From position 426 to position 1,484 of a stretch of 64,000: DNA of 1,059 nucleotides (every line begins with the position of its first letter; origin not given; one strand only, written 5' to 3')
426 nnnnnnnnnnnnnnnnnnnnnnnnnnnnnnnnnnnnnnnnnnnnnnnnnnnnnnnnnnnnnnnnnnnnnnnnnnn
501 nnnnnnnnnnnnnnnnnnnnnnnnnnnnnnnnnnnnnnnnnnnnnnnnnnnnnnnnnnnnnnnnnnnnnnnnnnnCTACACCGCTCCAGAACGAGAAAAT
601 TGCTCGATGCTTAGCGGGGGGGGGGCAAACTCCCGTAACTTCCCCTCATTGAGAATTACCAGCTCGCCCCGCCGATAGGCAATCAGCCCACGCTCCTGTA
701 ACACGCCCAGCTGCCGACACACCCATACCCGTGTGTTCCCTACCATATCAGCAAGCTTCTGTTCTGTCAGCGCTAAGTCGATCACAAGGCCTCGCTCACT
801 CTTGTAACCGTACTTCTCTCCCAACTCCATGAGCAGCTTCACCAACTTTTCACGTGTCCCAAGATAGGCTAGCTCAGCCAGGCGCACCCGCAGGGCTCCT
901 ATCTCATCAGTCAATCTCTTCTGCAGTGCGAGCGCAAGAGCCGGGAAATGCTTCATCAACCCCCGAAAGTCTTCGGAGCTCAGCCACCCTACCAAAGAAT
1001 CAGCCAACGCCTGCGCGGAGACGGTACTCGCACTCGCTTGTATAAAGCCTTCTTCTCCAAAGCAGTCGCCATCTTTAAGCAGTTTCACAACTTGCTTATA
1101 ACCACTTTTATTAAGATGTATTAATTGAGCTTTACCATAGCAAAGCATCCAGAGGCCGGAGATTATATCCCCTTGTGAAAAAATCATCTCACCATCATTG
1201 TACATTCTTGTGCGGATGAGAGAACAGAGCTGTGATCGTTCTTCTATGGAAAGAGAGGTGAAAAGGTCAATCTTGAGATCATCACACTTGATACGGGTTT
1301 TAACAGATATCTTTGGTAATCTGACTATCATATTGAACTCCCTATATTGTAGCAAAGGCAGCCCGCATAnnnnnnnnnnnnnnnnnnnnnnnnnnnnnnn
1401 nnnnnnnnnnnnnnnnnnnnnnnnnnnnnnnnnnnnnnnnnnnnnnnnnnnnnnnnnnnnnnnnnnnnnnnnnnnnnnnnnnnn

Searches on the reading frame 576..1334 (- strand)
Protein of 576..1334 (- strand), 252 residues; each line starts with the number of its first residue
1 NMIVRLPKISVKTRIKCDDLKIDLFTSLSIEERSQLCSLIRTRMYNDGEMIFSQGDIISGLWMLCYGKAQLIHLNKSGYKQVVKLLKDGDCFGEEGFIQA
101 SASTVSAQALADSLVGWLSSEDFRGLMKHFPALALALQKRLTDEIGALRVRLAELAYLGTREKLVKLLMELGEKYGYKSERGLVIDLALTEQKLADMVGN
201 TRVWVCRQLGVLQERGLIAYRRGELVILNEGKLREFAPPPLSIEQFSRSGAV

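Call 5: search_protein_families(library=pfam, proteins=[window:576-1334:-], max_evalue=0.01)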
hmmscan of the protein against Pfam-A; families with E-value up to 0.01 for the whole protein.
window:576-1334:- (252 aa): 3 families
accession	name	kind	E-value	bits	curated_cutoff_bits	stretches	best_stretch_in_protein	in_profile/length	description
PF00027.35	cNMP_binding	-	3.4e-17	62.6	27.5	1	43-129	2-88/89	Cyclic nucleotide-binding domain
PF13545.12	HTH_Crp_2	-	3e-14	53.2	27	1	162-235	1-69/70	Crp-like helix-turn-helix domain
PF00325.26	Crp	-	1.1e-05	25.5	21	1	187-218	1-32/32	Bacterial regulatory proteins, crp family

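Call 6: find_encoding_contigs(protein=window:576-1331:-, flank=10000, max_places=6)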
Protein window:576-1331:- (251 aa): no gene with exactly this product is on record in the collection.

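Call 8: find_homologous_proteins(query=window:576-1331:-, max_evalue=1e-10)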
Query window:576-1331:- (251 aa): 32 proteins with E <= 1e-10 among 8000 candidates.
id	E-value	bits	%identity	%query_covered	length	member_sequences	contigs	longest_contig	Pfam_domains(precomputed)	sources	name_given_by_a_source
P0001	6.5e-159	545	100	100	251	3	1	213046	PF13545.13,PF00027.36,PF00325.27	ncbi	-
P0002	2.4e-95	337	67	95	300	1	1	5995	PF13545.13,PF00027.36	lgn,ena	-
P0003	6.6e-92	326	65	95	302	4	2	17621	PF13545.13,PF00027.36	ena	-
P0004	4.4e-90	320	62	95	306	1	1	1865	PF13545.13,PF00027.36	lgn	-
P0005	6.0e-87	309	62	95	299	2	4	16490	PF13545.13,PF00027.36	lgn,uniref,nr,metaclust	uniref:Crp family transcriptional regulator n=2 Tax=Candidatus Bipolaricaulota TaxID=67810 RepID=H5S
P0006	1.1e-85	305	62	95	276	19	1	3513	PF13545.13,PF00027.36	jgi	jgi:CRP/FNR family cyclic AMP-dependent transcriptional regulator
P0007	2.4e-82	294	62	90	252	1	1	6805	PF13545.13,PF00027.36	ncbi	ncbi:MAG: Crp/Fnr family transcriptional regulator [Thermoproteota archaeon]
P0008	1.8e-81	291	58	100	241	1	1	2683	PF13545.13,PF00027.36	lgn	-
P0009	2.7e-81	291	62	86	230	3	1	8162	PF13545.13,PF00027.36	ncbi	ncbi:MAG: Crp/Fnr family transcriptional regulator [Thermofilaceae archaeon]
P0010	7.9e-80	286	64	84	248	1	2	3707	PF13545.13,PF00027.36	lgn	-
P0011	1.6e-79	285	58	90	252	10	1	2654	PF13545.13,PF00027.36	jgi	jgi:CRP-like cAMP-binding protein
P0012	6.7e-79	283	61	86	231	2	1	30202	PF13545.13,PF00027.36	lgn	-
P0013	1.2e-78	282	58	91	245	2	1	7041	PF13545.13,PF00027.36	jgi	-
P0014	2.0e-77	278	59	88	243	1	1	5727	PF13545.13,PF00027.36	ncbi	-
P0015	5.4e-77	277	59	94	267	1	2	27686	PF13545.13,PF00027.36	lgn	-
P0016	1.1e-76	276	58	90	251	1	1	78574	PF13545.13,PF00027.36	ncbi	-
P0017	1.8e-76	275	61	86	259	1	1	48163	PF13545.13,PF00027.36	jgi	jgi:CRP/FNR family transcriptional regulator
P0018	2.4e-76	275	59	89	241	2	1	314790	PF13545.13,PF00027.36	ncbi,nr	ncbi:MAG: Crp/Fnr family transcriptional regulator [Candidatus Bipolaricaulota bacterium]|nr:Crp/Fnr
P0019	2.7e-73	265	54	99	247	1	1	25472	PF13545.13,PF00027.36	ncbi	-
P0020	3.2e-71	258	63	76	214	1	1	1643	PF13545.13,PF00027.36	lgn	-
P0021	2.9e-65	238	51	96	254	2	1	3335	PF13545.13,PF00027.36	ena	-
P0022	4.5e-65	238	58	77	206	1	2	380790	PF13545.13,PF00027.36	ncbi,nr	ncbi:MAG: Crp/Fnr family transcriptional regulator [Candidatus Bipolaricaulota bacterium]|nr:Crp/Fnr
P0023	7.0e-65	237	53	84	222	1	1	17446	PF13545.13,PF00027.36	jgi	jgi:CRP/FNR family transcriptional regulator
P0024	1.6e-59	220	54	86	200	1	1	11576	PF00027.36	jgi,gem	-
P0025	9.6e-59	217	62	67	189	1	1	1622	PF13545.13,PF00027.36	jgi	jgi:CRP-like cAMP-binding protein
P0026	4.3e-57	212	56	74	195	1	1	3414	PF13545.13,PF00027.36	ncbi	-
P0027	1.2e-49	187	61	59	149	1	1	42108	PF00027.36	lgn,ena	-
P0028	6.3e-45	172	65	52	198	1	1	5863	PF13545.13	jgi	jgi:hypothetical protein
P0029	1.7e-41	161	62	50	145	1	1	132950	PF13545.13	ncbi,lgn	-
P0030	2.2e-40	157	81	36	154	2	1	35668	PF13545.13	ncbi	ncbi:MAG: Crp/Fnr family transcriptional regulator [Candidatus Bipolaricaulia bacterium]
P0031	4.0e-19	87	27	86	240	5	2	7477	PF13545.13,PF00027.36,PF00325.27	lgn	-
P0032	3.6e-11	61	28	73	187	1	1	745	PF13545.13,PF00027.36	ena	-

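Call 9: find_related_loci(query=window:576-1331:-, collection=genome_contigs, flank=5000)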
Query window:576-1331:- (251 aa) in genome_contigs; peptide patterns used: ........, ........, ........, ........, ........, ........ (x = any residue, [..] = any of these).
386 stretches matched a pattern; 46 encode a relative of the query (tblastn E <= 1e-3); 46 distinct loci.
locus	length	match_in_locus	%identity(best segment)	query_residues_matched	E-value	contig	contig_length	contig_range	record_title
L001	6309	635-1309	60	24-248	1e-83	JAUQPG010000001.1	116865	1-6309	MAG: Candidatus Bipolaricaulota bacterium isolate GXS.bins.134.201912 NODE_103_length_116865_cov_584.708964, whole genom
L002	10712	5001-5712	72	1-239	8e-67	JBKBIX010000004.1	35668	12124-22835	MAG: Candidatus Bipolaricaulia bacterium isolate 21I_052.bin.33 NODE_4_length_35668_cov_27.810064, whole genome shotgun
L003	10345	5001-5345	31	29-141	5e-14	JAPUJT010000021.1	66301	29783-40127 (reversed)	MAG: Planctomycetota bacterium isolate KW1-S15_114 KW1-S15_114_cg21, whole genome shotgun sequence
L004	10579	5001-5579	26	41-232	3e-12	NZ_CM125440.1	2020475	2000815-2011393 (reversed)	Desulfothermobacter acidiphilus strain 3408-1 chromosome, whole genome shotgun sequence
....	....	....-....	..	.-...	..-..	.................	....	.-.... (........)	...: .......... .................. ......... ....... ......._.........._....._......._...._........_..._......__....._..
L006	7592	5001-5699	20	9-247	8e-12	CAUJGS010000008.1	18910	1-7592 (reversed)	MAG: Bdellovibrionota bacterium isolate KLAP46 genome assembly, contig: KLAP46_598647, whole genome shotgun sequence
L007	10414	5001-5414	30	23-162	7e-12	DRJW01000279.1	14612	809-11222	MAG TPA_asm: Nitrospirae bacterium isolate HyVt-426 HyVt-426_k95_29692, whole genome shotgun sequence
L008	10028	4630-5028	24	20-152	3e-10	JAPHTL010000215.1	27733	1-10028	MAG: Rhodospirillales bacterium isolate N1M-Bin_3 c_000000920153, whole genome shotgun sequence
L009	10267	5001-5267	31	20-109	1e-9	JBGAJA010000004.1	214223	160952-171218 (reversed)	MAG: Candidatus Omnitrophota bacterium isolate MAG_AAO_H125.54 AAOH125-54_opera_contig_294, whole genome shotgun sequenc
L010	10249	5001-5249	33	47-133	3e-9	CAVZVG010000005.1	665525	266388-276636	MAG: uncultured Gammaproteobacteria bacterium isolate MFD02416.bin.1.7 genome assembly, contig: contig_35673, whole geno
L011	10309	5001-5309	29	39-142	3e-9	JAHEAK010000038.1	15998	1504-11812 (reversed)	MAG: Kofleriaceae bacterium isolate Ww100 NODE_7230_length_15998_cov_2.718776, whole genome shotgun sequence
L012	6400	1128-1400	34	37-132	5e-8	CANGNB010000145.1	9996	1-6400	MAG: Oligoflexaceae bacterium isolate Jr-28jun17-220 genome assembly, contig: Jr-28jun17-C10115, whole genome shotgun se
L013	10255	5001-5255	27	20-109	5e-7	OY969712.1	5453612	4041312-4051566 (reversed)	MAG: uncultured Gammaproteobacteria bacterium isolate MFD02416.bin.1.163 genome assembly, chromosome: 1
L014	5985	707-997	27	20-121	7e-6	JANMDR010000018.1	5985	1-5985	MAG: Betaproteobacteria bacterium isolate OTE_75_metabat_140 OTE_75_k141_668417, whole genome shotgun sequence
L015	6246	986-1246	27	33-121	1e-5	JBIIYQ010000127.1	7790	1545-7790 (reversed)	MAG: Usitatibacteraceae bacterium isolate ME2005-10-10_3300044625_group2_bin134 Rohwer_bin2393_scaffold_9637_c1, whole g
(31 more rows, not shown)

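Call 11: find_encoding_contigs(protein=P0001, flank=10000, max_places=3)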
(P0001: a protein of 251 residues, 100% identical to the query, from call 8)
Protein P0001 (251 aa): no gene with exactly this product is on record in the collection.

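Call 13: find_encoding_contigs(protein=P0003, flank=6000, max_places=3)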
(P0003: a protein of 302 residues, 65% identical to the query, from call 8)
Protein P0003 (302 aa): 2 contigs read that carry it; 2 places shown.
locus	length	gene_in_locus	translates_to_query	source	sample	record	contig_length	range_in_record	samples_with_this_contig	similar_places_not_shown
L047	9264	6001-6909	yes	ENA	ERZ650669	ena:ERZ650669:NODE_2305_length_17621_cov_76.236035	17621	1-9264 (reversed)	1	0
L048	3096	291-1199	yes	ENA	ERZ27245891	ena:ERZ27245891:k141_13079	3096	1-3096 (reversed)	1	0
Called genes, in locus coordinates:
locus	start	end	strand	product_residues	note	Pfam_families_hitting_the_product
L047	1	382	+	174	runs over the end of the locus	PF02662:FlpD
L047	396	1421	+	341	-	PF01058:Oxidored_q6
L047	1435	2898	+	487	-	PF27537:HoxH, PF00374:NiFeSe_Hases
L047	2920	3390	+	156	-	PF00210:Ferritin, PF02915:Rubrerythrin (weak)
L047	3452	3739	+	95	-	PF10387:DUF2442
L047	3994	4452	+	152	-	PF01750:HycI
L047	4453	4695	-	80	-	PF01037:AsnC_trans_reg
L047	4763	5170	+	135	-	PF01155:HypA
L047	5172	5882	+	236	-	PF10609:ParA, PF01656:CbiA, PF02374:ArsA_ATPase (weak), PF09140:MipZ, PF13614:AAA_31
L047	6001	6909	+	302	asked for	PF00027:cNMP_binding, PF13545:HTH_Crp_2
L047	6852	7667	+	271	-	-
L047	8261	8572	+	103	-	-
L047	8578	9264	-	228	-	?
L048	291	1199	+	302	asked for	PF00027:cNMP_binding, PF13545:HTH_Crp_2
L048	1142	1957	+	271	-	-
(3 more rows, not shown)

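Call 14: find_encoding_contigs(protein=P0005, flank=6000, max_places=4)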
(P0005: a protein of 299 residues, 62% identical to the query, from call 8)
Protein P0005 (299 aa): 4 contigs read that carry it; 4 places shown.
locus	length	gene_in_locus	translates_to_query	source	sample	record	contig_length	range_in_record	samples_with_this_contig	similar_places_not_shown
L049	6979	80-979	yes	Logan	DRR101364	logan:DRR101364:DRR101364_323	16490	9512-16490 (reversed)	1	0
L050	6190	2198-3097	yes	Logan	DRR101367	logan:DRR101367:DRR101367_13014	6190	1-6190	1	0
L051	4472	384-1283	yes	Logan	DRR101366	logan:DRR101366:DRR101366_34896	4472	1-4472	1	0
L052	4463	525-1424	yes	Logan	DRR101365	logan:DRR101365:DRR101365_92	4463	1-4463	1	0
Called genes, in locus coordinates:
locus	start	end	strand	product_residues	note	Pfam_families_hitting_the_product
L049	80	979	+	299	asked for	PF00027:cNMP_binding, PF13545:HTH_Crp_2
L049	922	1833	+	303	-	-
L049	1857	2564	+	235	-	-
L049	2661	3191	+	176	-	PF13403:Hint_2 (weak), PF07591:PT-HINT, PF14890:Intein_splicing (faint)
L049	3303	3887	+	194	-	PF10502:Peptidase_S26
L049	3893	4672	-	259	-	PF01048:PNP_UDP_1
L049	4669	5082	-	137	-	PF04023:FeoA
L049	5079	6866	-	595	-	PF01926:MMR_HSR1, PF02421:FeoB_N, PF07670:Gate, PF07664:FeoB_C, PF07670:Gate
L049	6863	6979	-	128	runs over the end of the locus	PF02082:Rrf2, PF12802:MarR_2 (faint)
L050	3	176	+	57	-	?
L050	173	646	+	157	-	PF01750:HycI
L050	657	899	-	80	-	PF01037:AsnC_trans_reg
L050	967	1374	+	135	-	PF01155:HypA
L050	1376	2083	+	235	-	PF10609:ParA, PF01656:CbiA, PF02374:ArsA_ATPase (weak), PF09140:MipZ, PF13614:AAA_31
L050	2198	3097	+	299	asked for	PF00027:cNMP_binding, PF13545:HTH_Crp_2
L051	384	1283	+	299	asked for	PF00027:cNMP_binding, PF13545:HTH_Crp_2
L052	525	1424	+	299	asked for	PF00027:cNMP_binding, PF13545:HTH_Crp_2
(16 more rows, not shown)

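Call 15: find_encoding_contigs(protein=P0002, flank=6000, max_places=3)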
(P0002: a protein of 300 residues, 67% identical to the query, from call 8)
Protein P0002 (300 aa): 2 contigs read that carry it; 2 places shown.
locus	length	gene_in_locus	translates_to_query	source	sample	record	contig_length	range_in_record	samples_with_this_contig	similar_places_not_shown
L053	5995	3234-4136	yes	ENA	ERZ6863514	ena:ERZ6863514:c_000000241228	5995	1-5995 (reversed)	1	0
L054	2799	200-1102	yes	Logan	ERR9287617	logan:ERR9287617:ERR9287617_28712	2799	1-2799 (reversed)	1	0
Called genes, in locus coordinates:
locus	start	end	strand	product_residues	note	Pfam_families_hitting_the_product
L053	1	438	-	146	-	?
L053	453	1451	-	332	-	PF01926:MMR_HSR1, PF02421:FeoB_N, PF02824:TGS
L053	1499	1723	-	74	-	PF01084:Ribosomal_S18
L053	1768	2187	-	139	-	PF00436:SSB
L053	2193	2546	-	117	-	PF01250:Ribosomal_S6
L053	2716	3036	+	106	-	PF00216:Bac_DNA_binding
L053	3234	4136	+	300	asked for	PF00027:cNMP_binding, PF13545:HTH_Crp_2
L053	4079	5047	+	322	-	-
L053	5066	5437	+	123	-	-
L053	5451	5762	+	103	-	-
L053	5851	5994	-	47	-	?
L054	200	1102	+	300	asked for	PF00027:cNMP_binding, PF13545:HTH_Crp_2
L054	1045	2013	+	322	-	-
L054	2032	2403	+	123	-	-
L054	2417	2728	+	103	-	-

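Call 18: find_related_loci(query=A1, collection=metagenome_contigs, flank=3000)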
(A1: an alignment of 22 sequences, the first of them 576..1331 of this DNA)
Query A1 (251 aa) in metagenome_contigs; peptide patterns used: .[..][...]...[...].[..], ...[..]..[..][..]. (x = any residue, [..] = any of these).
600 stretches matched a pattern (row limit reached: there are more); 30 encode a relative of the query (tblastn E <= 1e-3); 30 distinct loci.
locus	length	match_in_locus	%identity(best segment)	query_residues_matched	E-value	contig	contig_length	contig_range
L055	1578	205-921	62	1-239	7e-100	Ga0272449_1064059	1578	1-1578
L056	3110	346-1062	65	1-239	3e-89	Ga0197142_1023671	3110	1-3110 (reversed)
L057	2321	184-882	57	5-239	2e-87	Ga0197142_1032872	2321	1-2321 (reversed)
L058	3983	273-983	56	5-243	3e-84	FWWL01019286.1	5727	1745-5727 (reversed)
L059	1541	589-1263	60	24-248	3e-89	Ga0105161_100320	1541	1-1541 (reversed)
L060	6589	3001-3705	55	3-241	2e-82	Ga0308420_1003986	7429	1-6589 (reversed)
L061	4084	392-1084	56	5-239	1e-75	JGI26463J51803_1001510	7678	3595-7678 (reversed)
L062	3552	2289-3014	54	3-248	9e-74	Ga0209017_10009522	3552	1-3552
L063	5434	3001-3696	53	5-239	5e-72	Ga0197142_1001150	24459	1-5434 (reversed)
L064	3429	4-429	65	98-239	4e-56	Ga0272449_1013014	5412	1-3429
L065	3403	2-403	61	107-239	3e-50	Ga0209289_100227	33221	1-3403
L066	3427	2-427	58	107-248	6e-49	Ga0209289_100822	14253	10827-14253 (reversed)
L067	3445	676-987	44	5-112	7e-23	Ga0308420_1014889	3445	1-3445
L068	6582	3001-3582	27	42-238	5e-19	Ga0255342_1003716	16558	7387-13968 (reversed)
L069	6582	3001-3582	27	42-238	5e-19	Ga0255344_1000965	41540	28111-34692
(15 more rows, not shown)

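Call 21: find_encoding_contigs(protein=P0015, flank=4000, max_places=2)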
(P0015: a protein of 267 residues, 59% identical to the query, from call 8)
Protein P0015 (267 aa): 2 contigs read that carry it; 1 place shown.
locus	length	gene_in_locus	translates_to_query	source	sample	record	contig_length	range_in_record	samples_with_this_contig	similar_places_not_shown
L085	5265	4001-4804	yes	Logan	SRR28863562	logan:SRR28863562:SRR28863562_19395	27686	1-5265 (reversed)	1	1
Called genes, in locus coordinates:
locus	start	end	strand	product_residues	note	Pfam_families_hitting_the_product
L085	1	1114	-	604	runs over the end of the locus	PF08439:Peptidase_M3_N, PF01432:Peptidase_M3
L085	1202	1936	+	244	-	PF23023:Anti-Pycsar_Apyc1, PF00753:Lactamase_B, PF12706:Lactamase_B_2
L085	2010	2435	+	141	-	PF00027:cNMP_binding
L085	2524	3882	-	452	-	PF01546:Peptidase_M20, PF07687:M20_dimer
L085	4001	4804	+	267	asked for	PF00027:cNMP_binding, PF13545:HTH_Crp_2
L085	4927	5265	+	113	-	?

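Call 22: find_encoding_contigs(protein=P0017, flank=4000, max_places=2)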
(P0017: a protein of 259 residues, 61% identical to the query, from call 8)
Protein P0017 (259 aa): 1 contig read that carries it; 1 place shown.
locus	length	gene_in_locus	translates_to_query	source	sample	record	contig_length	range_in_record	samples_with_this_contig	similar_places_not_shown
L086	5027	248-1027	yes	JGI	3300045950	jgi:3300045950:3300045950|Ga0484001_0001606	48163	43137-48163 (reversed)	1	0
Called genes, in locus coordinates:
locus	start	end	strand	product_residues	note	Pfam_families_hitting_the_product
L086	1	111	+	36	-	?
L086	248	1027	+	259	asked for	PF00027:cNMP_binding, PF13545:HTH_Crp_2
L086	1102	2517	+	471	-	PF05402:PqqD, PF04055:Radical_SAM, PF13353:Fer4_12 (weak), PF13186:SPASM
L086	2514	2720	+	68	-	-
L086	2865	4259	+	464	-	PF12708:Pect-lyase_RHGA_epim (faint), PF22842:Pel9A-like_beta_helix (faint), PF05048:NosD (weak), PF13229:Beta_helix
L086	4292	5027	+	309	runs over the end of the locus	PF00005:ABC_tran, PF02463:SMC_N (faint), PF13304:AAA_21, PF13732:DrrA1-3_C (weak)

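Call 23: find_encoding_contigs(protein=P0018, flank=4000, max_places=2)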
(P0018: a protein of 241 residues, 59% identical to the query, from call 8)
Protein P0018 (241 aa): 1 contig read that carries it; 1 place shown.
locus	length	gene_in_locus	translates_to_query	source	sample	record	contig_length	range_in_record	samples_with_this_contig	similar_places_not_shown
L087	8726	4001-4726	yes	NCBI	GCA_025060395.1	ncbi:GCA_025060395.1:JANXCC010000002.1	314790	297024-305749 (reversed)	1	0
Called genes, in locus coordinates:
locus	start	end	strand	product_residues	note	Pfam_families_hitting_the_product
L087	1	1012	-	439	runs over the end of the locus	PF01336:tRNA_anti-codon, PF00152:tRNA-synt_2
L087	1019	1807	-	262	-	PF00459:Inositol_P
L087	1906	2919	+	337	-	-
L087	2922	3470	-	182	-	PF07456:Hpre_diP_synt_I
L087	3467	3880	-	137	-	PF07009:NusG_II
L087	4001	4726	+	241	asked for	PF00027:cNMP_binding, PF13545:HTH_Crp_2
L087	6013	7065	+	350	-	PF01135:PCMT, PF13847:Methyltransf_31 (weak), PF13649:Methyltransf_25 (weak)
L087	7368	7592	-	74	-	-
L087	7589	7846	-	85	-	PF04255:DUF433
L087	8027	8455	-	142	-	PF01850:PIN, PF13470:PIN_3 (faint)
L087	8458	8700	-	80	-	PF01402:RHH_1 (weak)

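Call 24: find_encoding_contigs(protein=P0013, flank=4000, max_places=2)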
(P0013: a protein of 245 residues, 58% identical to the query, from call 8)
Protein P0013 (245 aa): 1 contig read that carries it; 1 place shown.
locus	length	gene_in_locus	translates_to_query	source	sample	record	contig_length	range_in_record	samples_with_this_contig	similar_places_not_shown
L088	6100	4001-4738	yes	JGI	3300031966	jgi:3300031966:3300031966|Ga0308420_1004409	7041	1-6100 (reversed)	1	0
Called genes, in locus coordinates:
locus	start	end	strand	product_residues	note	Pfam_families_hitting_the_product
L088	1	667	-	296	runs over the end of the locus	PF02754:CCG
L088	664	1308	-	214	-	PF13183:Fer4_8, PF13187:Fer4_9, PF13534:Fer4_17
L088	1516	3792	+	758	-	PF00390:malic, PF03949:Malic_M, PF01515:PTA_PTB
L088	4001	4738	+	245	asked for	PF00027:cNMP_binding, PF13545:HTH_Crp_2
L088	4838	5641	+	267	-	-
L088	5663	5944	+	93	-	-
